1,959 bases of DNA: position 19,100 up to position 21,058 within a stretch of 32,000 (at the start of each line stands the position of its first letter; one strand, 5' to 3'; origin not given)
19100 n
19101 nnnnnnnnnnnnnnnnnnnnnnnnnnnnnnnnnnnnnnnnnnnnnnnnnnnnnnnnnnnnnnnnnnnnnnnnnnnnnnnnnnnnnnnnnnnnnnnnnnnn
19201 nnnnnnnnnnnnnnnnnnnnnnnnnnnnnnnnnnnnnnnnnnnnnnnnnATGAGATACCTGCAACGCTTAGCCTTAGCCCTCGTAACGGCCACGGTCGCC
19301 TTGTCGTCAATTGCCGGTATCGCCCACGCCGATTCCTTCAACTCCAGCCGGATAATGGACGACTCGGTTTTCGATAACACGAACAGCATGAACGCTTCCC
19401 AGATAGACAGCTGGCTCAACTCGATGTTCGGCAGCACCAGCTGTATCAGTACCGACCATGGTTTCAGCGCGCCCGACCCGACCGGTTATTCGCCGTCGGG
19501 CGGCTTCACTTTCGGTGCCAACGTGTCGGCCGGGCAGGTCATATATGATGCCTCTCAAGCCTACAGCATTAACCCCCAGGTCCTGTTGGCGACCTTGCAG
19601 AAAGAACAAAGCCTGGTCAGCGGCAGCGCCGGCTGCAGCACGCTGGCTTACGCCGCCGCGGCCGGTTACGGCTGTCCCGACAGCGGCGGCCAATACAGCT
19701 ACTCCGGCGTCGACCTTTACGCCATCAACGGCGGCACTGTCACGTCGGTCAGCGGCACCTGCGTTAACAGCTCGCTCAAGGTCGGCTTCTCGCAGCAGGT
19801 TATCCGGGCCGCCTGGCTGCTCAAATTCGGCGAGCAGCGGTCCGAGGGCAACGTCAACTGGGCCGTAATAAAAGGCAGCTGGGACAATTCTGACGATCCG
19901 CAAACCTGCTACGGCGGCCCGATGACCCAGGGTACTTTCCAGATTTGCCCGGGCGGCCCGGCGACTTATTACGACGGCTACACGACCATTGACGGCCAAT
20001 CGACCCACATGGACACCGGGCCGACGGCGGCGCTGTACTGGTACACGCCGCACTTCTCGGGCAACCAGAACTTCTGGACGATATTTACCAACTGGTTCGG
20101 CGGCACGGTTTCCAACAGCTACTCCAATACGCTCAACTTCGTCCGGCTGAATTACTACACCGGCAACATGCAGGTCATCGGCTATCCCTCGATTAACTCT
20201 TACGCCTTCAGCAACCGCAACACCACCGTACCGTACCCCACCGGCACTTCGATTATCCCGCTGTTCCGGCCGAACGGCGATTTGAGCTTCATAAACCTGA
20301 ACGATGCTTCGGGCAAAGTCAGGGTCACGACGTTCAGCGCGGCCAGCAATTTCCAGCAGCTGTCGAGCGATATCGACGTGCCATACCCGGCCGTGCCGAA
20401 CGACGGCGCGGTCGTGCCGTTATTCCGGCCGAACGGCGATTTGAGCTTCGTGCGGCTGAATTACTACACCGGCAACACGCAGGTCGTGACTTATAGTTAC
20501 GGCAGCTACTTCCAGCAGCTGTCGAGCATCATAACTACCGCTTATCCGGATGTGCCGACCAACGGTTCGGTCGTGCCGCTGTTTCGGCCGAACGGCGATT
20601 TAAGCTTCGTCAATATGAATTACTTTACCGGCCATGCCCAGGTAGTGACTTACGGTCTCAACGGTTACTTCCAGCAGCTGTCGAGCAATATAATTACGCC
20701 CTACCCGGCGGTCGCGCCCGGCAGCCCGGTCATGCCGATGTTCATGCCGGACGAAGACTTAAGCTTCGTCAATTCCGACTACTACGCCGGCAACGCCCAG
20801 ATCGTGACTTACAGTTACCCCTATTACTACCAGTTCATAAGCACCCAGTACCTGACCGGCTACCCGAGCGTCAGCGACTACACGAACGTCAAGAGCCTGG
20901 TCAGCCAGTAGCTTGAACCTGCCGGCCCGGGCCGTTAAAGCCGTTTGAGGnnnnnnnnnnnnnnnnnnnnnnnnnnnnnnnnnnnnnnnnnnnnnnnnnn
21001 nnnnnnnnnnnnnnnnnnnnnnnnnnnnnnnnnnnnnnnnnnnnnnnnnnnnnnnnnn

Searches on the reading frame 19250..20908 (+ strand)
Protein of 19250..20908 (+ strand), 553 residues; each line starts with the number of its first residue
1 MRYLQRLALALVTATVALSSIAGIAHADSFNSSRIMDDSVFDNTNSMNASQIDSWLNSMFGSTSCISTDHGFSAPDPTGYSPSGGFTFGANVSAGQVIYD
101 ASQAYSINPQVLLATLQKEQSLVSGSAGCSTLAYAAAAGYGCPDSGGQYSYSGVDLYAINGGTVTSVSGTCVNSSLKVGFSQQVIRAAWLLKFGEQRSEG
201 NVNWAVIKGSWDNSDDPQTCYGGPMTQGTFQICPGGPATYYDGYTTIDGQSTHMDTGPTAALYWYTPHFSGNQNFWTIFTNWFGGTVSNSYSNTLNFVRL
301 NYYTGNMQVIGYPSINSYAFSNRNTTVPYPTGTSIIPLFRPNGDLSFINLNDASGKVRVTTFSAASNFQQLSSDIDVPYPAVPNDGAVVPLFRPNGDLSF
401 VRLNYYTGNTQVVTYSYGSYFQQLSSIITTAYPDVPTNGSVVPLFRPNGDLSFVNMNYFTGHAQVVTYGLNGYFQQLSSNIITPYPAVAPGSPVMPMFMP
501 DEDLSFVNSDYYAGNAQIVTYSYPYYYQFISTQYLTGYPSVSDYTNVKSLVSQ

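Call 14: search_protein_families(library=pfam, proteins=[window:19250-20908:+])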
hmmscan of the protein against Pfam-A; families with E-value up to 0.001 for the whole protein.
window:19250-20908:+ (553 aa): 1 family
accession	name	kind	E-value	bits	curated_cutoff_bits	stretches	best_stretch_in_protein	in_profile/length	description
PF01336.31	tRNA_anti-codon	-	2.3e-05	24.7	27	0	340-375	12-45/75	OB-fold nucleic acid binding domain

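Call 16: search_protein_families(library=ncbifam, proteins=[window:19250-20908:+], max_evalue=0.01)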
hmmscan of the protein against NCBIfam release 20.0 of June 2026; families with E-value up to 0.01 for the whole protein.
window:19250-20908:+ (553 aa): 0 families

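Call 22: search_protein_families(library=padloc, proteins=[window:19250-20908:+], max_evalue=0.01)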
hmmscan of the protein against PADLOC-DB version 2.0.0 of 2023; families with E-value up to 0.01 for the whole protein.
window:19250-20908:+ (553 aa): 0 families

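Call 23: search_protein_families(library=phrogs, proteins=[window:19250-20908:+], max_evalue=0.01)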
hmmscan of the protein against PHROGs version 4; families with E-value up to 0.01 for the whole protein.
window:19250-20908:+ (553 aa): 0 families
